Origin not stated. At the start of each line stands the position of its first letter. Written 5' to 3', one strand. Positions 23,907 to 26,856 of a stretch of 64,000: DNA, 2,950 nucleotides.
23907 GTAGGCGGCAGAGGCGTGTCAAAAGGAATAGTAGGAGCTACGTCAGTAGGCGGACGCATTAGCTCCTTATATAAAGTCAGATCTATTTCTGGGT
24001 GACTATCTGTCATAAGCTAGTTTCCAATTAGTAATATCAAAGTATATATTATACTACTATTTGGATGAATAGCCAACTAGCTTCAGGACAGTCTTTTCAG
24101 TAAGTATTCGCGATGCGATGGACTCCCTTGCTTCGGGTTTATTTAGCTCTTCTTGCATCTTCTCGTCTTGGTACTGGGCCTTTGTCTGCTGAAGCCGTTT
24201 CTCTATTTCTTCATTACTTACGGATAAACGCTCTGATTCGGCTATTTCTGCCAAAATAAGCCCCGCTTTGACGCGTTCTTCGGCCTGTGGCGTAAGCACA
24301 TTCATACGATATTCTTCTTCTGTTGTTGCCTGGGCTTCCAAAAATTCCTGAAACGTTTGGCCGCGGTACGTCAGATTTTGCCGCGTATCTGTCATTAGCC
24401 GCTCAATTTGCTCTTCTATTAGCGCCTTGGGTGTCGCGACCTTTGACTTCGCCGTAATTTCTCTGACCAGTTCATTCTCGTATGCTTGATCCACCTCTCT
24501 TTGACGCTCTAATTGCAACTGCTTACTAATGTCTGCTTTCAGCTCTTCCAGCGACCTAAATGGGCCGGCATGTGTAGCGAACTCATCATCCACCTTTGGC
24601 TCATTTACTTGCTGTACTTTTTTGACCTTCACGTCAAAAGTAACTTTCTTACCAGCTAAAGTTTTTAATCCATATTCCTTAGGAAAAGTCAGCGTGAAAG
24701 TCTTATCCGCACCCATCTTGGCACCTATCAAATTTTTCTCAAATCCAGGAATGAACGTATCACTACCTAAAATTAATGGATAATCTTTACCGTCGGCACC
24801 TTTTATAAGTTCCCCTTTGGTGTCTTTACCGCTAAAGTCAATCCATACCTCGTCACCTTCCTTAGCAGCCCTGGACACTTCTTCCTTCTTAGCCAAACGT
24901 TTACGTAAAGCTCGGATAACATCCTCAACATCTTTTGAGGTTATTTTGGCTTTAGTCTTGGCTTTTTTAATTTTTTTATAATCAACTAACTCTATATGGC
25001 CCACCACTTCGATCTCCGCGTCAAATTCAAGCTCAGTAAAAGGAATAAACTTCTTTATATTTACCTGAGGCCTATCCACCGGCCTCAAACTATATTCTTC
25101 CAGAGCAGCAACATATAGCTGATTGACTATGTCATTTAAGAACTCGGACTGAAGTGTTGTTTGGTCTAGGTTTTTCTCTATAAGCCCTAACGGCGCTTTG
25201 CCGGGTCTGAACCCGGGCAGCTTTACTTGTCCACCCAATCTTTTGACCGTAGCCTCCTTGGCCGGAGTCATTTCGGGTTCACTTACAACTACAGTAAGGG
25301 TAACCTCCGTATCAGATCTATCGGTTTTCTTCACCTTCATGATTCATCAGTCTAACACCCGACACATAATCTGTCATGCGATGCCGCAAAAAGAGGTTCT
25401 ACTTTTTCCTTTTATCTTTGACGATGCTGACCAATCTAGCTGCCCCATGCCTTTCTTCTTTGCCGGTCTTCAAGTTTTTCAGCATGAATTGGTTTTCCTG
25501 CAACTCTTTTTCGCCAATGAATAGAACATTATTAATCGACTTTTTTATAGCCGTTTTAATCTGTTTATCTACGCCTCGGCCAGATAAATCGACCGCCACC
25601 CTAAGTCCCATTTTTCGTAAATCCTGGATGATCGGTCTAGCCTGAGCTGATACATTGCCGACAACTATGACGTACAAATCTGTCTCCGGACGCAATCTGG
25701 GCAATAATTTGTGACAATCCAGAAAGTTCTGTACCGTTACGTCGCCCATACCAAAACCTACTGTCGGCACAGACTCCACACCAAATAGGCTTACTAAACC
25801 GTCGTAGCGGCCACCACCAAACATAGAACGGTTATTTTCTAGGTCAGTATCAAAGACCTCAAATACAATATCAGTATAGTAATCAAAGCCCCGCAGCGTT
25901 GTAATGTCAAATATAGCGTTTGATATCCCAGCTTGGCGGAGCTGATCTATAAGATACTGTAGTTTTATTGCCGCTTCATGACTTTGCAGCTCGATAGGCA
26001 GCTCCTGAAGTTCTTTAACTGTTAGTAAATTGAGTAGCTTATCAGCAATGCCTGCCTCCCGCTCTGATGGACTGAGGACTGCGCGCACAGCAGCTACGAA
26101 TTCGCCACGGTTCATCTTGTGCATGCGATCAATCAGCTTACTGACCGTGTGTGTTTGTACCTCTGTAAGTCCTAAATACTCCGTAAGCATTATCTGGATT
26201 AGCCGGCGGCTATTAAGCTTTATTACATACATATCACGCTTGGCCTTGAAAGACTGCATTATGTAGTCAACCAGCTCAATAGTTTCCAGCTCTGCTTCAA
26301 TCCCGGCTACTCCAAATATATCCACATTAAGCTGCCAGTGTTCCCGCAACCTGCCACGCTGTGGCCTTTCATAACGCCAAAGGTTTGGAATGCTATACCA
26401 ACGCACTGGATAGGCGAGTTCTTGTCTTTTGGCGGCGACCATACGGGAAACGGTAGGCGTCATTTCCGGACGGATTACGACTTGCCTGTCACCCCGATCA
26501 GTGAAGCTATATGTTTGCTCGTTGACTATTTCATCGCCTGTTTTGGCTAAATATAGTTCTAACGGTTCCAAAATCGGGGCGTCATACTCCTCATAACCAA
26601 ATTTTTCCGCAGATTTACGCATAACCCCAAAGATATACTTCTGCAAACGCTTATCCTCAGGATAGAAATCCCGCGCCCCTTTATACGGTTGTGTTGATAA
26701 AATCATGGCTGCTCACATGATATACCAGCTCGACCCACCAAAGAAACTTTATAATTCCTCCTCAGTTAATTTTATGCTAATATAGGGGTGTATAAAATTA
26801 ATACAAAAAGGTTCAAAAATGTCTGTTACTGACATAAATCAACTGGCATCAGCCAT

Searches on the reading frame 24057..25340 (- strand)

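Call 7: search_protein_families(library=ncbifam, proteins=[window:24057-25340:-])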
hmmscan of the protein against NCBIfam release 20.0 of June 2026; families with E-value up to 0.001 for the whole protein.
window:24057-25340:- (427 aa): 1 family
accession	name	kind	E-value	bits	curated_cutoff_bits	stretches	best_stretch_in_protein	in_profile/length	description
TIGR00115.1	tig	equivalog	1.8e-109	366.3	180.2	1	12-421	2-409/410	trigger factor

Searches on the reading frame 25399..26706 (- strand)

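Call 14: search_protein_families(library=pfam, proteins=[window:25399-26706:-], max_evalue=0.00001)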
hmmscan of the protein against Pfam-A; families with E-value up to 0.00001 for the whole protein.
window:25399-26706:- (435 aa): 3 families
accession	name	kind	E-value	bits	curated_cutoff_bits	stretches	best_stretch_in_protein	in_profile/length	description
PF13393.11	tRNA-synt_His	-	2.4e-39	135.9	25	1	10-319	1-302/308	Histidyl-tRNA synthetase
PF03129.25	HGTP_anticodon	-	9.2e-13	48.6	21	1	344-431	2-93/94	Anticodon binding domain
PF00587.30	tRNA-synt_2b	-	2.6e-07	31.3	29.3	1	66-295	1-131/179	tRNA synthetase class II core domain (G, H, P, S and T)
